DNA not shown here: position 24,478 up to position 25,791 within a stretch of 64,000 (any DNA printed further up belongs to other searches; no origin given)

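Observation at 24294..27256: AT-rich two-gene module: N-terminal P-loop NTPase with long uncharacterised C-terminus plus unknown partner (candidate defence or abortive-infection module)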

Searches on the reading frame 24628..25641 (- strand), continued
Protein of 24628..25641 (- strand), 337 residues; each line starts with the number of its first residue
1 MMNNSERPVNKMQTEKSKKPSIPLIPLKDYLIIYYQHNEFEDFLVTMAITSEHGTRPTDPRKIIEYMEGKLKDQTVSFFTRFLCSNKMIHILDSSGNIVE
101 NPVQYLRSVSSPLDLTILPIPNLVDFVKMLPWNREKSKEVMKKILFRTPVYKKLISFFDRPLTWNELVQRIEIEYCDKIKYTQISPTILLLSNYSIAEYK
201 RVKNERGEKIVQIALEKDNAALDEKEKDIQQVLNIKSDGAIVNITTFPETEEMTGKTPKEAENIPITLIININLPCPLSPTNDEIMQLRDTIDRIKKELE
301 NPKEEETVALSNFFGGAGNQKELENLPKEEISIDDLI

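Call 68: search_protein_families(library=pfam, proteins=[L118:3306-4226:+, L117:6542-7489:+, L123:2347-3327:+, L117:3099-3884:+, L117:1662-3071:+, L121:120-1574:+, L117:4547-4951:+], max_evalue=0.1)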
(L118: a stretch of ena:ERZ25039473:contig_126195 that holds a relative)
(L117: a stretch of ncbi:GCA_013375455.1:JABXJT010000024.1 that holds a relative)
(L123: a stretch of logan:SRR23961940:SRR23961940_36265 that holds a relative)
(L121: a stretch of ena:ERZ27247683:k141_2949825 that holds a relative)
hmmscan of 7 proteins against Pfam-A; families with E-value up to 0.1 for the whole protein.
L118:3306-4226:+ (307 aa): 1 family
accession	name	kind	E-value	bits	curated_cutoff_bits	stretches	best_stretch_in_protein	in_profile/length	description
PF02552.22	CO_dh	-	0.063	13.5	21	0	224-260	78-115/168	CO dehydrogenase beta subunit/acetyl-CoA synthase epsilon subunit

L117:6542-7489:+ (316 aa): 3 families
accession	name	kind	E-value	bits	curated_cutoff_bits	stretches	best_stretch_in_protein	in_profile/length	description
PF09339.16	HTH_IclR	-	0.0083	16.3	22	1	14-56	6-48/52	IclR helix-turn-helix domain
PF08100.18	Dimerisation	-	0.015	15.6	25.6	1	14-62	28-76/93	O-methyltransferase dimerisation domain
PF13643.11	DUF4145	-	0.046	14.2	23.1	0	208-280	9-76/88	Domain of unknown function (DUF4145)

L123:2347-3327:+ (327 aa): 1 family
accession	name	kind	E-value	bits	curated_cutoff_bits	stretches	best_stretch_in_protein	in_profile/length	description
PF09821.14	AAA_assoc_C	-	0.065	14.3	27.6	0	38-137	10-103/119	C-terminal AAA-associated domain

L117:3099-3884:+ (262 aa): 1 family
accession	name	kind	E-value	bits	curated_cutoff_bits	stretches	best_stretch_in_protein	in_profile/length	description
PF07381.18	EarA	-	0.091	13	22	0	188-231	10-52/90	EarA-like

L117:1662-3071:+ (470 aa): 6 families
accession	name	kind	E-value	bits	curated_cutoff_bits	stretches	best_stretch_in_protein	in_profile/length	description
PF01935.23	DUF87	-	1.2e-11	45.6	23.2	1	29-82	26-69/220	Helicase HerA, central domain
PF12846.13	AAA_10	-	0.00019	21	27.5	1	25-223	20-219/362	AAA-like domain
PF10412.15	TrwB_AAD_bind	-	0.013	14.8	20.5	1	24-68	13-57/387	Type IV secretion-system coupling protein DNA-binding domain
PF01580.24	FtsK_SpoIIIE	-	0.017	15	24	0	29-47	42-60/221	FtsK/SpoIIIE family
PF13401.12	AAA_22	-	0.024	15.4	27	0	29-51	8-30/130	AAA domain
PF13191.12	AAA_16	-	0.07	14.1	32.6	0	26-53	24-51/167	AAA ATPase domain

L121:120-1574:+ (485 aa): 3 families
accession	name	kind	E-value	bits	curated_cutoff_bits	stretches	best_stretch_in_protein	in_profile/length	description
PF24389.1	ORC-CDC6-like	-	9.4e-05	21.8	27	1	12-60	3-53/571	ORC-CDC6-like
PF00005.33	ABC_tran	-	0.027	15.5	25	1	38-62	10-34/137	ABC transporter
PF00004.35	AAA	-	0.066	14.1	21.2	0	43-64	2-23/131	ATPase family associated with various cellular activities (AAA)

L117:4547-4951:+ (135 aa): 0 families

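Call 69: search_protein_families(library=padloc, proteins=[L118:3306-4226:+, L117:6542-7489:+, L123:2347-3327:+, L117:3099-3884:+, L117:1662-3071:+, L121:120-1574:+, L117:5001-6521:+, L118:2441-3316:+], max_evalue=0.1)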
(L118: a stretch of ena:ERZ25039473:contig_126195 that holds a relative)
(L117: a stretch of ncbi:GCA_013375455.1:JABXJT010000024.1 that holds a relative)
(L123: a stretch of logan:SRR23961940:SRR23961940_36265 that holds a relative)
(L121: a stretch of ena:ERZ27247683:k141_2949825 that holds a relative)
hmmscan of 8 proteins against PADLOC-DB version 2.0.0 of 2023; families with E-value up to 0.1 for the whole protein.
L118:3306-4226:+ (307 aa): 0 families

L117:6542-7489:+ (316 aa): 2 families
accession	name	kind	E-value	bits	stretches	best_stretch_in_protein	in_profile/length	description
PDLC01268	CasR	-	0.0077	14.2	1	14-62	127-173/179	"CAS-I,CAS-II,CAS-III,CAS-IV,CAS-V,CAS-VI; associated_signaling"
PDLC01879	CARF3--CARF_TM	-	0.024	12.3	1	14-70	159-214/222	-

L123:2347-3327:+ (327 aa): 0 families

L117:3099-3884:+ (262 aa): 1 family
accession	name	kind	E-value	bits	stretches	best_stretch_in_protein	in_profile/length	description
PDLC02975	WH_III-A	-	0.011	14.1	1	190-252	6-66/103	-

L117:1662-3071:+ (470 aa): 13 families
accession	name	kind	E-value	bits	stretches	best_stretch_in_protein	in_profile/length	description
PDLC04105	HerA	-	4.3e-16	56.6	2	108-219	384-503/576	-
PDLC04140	mad8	-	7.4e-16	56.5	1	21-248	19-298/314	mads_8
PDLC04102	HerA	-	9e-13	45.4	1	144-218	509-586/654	-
PDLC02188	HerA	-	3.5e-10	37.4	1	144-219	432-510/578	-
PDLC04100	HerA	-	3.5e-10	37.2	1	163-241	466-546/580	-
PDLC04106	HerA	-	4.2e-10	36.8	1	133-216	504-593/667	-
PDLC02185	HerA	-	3.2e-09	34.1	1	154-241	464-552/585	-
PDLC04104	HerA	-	8.4e-09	32.6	1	131-218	211-303/379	-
PDLC01055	HerA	-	1.3e-08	32.2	1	109-203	387-482/532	Type III coevolved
PDLC04098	HerA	-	1.8e-08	31.4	1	157-205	552-600/686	-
PDLC04103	HerA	-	1.7e-06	24.7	2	29-71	175-217/579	-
PDLC04107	HerA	-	0.00037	17.6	1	30-69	173-213/306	-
PDLC04099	HerA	-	0.011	13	1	29-68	172-212/214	-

L121:120-1574:+ (485 aa): 3 families
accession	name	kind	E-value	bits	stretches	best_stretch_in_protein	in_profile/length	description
PDLC04561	PDC-M28C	-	7.6e-17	59.3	1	189-434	153-410/480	-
PDLC00303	PtuA1|PtuA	-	0.0036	14.4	1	34-157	7-125/386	AAA ATPase domain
PDLC04140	mad8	-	0.022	12.3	1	31-68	19-56/314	mads_8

L117:5001-6521:+ (507 aa): 1 family
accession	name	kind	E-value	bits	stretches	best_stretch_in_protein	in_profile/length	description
PDLC04589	PDC-M34A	-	2.6e-06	26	1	38-178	39-181/208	-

L118:2441-3316:+ (292 aa): 0 families

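Call 73: find_related_loci(query=A3, collection=metagenome_contigs, flank=4000)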
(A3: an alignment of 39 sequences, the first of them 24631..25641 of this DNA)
Query A3 (337 aa) in metagenome_contigs; peptide patterns used: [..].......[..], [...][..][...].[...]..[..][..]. (x = any residue, [..] = any of these).
113 stretches matched a pattern, but none encodes a relative of the query by tblastn (E <= 1e-3).

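Call 101: search_solved_structures(query=A5, max_evalue=1)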
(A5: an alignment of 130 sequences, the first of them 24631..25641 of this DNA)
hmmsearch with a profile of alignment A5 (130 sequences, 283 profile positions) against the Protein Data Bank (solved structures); distinct sequences matched with E-value up to 1: 5.
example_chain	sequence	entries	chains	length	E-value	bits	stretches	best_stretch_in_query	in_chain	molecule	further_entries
8ro0_p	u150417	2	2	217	0.012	18.1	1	179-258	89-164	RRM domain-containing protein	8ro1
2d1h_A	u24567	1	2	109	0.084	15.4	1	59-98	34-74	109aa long hypothetical transcriptional regulator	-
2jt1_A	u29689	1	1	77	0.1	15.1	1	59-101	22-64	PefI protein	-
4ham_A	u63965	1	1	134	0.21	14.1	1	56-101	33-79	Lmo2241 protein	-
6sbs_A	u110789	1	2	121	0.21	14.1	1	58-105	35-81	Regulatory protein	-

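Call 107: find_related_loci(query=A8, collection=viral_contigs, flank=5000)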
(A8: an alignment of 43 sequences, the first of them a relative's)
Query A8 (275 aa) in viral_contigs; peptide patterns used: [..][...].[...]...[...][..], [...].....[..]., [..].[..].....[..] (x = any residue, [..] = any of these).
47 stretches matched a pattern, but none encodes a relative of the query by tblastn (E <= 1e-3).
